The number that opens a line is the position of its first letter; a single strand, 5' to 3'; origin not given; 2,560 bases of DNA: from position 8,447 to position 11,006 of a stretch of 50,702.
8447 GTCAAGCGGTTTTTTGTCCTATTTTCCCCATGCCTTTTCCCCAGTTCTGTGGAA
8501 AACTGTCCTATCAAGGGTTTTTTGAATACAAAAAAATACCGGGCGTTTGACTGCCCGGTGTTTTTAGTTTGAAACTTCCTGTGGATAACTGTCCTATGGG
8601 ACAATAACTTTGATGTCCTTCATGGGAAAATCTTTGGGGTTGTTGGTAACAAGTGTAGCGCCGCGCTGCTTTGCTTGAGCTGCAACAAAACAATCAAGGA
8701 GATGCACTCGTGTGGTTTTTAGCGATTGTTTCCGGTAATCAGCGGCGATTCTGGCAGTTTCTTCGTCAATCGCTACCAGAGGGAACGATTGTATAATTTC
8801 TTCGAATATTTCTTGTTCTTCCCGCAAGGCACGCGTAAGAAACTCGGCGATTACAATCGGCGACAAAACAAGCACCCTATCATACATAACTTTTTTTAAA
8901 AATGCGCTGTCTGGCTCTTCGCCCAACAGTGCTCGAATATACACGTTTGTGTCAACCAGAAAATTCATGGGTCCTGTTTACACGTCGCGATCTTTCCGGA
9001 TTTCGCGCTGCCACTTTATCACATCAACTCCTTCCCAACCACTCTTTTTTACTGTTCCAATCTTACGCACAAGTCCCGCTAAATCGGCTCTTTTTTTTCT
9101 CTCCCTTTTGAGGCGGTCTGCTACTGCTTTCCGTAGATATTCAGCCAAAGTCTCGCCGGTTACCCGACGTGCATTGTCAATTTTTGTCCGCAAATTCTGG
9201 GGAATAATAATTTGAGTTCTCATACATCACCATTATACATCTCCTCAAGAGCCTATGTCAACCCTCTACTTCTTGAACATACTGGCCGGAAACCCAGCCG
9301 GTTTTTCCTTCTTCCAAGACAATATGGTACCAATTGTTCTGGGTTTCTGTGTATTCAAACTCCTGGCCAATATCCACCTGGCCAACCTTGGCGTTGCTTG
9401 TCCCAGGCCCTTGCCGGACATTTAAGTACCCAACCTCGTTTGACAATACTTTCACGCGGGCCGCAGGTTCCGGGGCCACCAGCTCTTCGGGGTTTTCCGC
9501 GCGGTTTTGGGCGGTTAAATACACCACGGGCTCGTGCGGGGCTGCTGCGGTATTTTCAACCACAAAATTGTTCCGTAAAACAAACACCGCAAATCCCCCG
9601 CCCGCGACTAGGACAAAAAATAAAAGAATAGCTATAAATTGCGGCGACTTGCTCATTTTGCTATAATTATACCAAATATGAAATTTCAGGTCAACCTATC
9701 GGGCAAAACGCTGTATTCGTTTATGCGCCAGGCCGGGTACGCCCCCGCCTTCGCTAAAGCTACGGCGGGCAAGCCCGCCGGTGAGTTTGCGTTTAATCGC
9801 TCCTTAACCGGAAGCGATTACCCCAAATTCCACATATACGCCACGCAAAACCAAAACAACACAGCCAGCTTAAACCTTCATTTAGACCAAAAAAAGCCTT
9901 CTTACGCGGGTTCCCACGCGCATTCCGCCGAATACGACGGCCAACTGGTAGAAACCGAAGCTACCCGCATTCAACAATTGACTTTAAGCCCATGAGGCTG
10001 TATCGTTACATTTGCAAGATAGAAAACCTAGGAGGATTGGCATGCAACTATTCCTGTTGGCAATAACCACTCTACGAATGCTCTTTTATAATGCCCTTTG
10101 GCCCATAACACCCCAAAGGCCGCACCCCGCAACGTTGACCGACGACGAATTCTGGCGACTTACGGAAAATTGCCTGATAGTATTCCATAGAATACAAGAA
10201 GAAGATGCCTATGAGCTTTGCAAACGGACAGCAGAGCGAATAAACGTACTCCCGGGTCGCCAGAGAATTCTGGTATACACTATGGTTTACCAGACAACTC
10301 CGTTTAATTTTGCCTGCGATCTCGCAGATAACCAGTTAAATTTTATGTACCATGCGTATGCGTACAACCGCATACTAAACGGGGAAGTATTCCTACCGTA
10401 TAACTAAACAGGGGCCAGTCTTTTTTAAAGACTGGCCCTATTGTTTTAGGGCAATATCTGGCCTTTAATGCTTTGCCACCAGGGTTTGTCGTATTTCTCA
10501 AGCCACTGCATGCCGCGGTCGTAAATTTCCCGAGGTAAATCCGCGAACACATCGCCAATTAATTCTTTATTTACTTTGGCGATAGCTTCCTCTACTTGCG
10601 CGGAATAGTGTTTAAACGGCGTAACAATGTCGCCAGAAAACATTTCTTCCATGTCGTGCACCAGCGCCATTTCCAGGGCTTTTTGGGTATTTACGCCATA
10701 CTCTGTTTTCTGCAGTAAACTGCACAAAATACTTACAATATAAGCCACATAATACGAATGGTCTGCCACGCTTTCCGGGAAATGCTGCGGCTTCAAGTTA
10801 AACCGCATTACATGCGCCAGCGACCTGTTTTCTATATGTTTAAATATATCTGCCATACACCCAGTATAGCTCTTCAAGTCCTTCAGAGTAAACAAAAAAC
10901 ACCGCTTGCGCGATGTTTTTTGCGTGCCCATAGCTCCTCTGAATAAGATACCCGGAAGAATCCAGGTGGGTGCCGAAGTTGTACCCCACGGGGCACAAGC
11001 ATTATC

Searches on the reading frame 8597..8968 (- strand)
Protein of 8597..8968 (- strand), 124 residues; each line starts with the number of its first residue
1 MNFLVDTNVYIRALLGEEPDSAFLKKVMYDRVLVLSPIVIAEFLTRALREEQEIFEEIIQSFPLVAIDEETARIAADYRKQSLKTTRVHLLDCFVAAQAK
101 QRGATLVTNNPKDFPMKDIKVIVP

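Call 72: search_protein_families(library=pfam, proteins=[window:8597-8968:-], max_evalue=0.01)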
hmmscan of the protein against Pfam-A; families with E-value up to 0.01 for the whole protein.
window:8597-8968:- (124 aa): 2 families
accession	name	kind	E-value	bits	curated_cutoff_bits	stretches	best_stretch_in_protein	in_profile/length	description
PF01850.27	PIN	-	2.3e-16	60.9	23.6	1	4-112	2-113/120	PIN domain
PF14367.12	DUF4411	-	0.0088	16.3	23.5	0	74-112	86-124/159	Domain of unknown function (DUF4411)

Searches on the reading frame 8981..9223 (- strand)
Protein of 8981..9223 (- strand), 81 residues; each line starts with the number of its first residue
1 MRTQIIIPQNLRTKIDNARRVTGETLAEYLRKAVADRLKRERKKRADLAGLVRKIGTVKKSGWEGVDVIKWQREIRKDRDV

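Call 72: search_protein_families(library=pfam, proteins=[window:8981-9223:-], max_evalue=0.01)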
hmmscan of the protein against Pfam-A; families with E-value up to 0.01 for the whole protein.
window:8981-9223:- (81 aa): 1 family
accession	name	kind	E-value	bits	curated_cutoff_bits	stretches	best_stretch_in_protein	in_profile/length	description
PF07704.17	PSK_trans_fac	-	0.0025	19.1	28.3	1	17-55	16-55/82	Rv0623-like transcription factor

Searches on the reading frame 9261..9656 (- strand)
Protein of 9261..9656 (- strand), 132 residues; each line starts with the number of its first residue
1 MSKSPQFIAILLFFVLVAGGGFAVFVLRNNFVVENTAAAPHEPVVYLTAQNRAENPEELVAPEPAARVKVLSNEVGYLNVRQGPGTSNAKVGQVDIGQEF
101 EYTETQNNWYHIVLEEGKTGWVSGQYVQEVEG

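Call 50: search_protein_families(library=pfam, proteins=[window:9261-9656:-], max_evalue=0.01)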
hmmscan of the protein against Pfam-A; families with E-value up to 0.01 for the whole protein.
window:9261-9656:- (132 aa): 3 families
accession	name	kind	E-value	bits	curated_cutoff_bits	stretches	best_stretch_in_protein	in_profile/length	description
PF08239.17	SH3_3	-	5.4e-16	59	27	1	77-128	2-54/54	Bacterial SH3 domain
PF06347.19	SH3_4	-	4.6e-05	23.6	24.1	1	75-123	2-50/56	Bacterial SH3 domain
PF07653.23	SH3_2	-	0.00049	20.2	21.8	1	102-130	26-55/55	Variant SH3 domain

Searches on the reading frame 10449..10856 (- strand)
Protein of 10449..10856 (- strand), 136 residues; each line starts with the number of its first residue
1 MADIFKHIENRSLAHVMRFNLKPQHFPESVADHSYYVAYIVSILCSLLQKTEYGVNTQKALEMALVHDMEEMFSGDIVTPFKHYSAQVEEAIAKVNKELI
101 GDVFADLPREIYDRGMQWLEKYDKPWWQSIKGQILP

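Call 50: search_protein_families(library=pfam, proteins=[window:10449-10856:-], max_evalue=0.01)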
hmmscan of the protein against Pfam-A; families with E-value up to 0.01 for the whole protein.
window:10449-10856:- (136 aa): 3 families
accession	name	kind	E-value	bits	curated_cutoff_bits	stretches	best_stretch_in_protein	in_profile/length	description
PF12917.13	YfbR-like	-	2.3e-20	73.5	25.9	1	12-123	8-122/182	5'-deoxynucleotidase YfbR-like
PF13023.12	HD_3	-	3.8e-15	56.6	22.5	1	15-123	6-109/165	HD domain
PF01966.28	HD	-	0.0023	18.6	22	1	30-93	1-67/116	HD domain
